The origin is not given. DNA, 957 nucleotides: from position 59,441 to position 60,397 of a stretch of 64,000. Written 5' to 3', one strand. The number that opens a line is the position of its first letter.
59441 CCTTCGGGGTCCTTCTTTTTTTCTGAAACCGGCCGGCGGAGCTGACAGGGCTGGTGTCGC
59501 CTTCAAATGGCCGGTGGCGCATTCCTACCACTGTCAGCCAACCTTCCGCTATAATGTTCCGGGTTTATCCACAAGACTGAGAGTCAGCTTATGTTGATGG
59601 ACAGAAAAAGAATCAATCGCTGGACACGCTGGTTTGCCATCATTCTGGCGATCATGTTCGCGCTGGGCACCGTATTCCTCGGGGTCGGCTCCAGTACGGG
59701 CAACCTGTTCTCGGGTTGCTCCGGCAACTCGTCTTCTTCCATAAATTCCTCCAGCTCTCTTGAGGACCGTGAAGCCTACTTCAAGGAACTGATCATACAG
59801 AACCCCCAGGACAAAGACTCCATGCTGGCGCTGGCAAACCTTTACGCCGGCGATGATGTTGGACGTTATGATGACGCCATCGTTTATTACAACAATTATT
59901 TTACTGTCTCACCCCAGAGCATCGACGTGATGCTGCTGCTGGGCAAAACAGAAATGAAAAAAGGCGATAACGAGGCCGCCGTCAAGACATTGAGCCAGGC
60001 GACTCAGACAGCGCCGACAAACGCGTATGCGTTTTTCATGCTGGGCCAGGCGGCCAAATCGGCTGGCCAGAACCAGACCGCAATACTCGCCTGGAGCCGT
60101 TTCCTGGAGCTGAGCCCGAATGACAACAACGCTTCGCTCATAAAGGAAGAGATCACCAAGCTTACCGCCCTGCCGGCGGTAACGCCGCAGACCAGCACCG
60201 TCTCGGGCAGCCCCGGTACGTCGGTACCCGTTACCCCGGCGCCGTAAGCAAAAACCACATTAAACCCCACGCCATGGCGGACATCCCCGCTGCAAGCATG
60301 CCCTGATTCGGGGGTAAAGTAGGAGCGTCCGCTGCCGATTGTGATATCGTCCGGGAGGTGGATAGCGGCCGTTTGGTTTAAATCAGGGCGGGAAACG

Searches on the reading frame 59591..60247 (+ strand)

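Call 60: search_protein_families(library=pfam, proteins=[window:59591-60247:+], max_evalue=0.00001)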
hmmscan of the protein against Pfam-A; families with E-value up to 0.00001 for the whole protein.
window:59591-60247:+ (218 aa): 10 families
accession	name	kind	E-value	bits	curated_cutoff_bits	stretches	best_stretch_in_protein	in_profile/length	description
PF14559.12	TPR_19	-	2.5e-11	44.2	25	1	91-146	5-60/68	Tetratricopeptide repeat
PF13428.12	TPR_14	-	1.3e-10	41.3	23.5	0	114-154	4-44/44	Tetratricopeptide repeat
PF13431.12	TPR_17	-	1.3e-10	41.1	24.4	0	136-165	4-33/34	Tetratricopeptide repeat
PF13414.12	TPR_11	-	3.3e-10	39.9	26.8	1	118-154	1-37/42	TPR repeat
PF13432.12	TPR_16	-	7.3e-10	39.5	32.7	0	115-178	1-64/65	Tetratricopeptide repeat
PF07719.23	TPR_2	-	2e-09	37.3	27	0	145-178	1-34/34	Tetratricopeptide repeat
PF13174.12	TPR_6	-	1e-08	35.7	26.3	0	146-177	1-32/33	Tetratricopeptide repeat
PF13181.12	TPR_8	-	1.7e-08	34.4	25.7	0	112-144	2-34/34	Tetratricopeptide repeat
PF00515.34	TPR_1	-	4.9e-08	32.9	27.8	0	145-178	1-34/34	Tetratricopeptide repeat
PF23914.1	TPR_CcmH_CycH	-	1.6e-07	31.8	42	1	71-180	46-156/158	Cytochrome c-type biogenesis protein H TPR domain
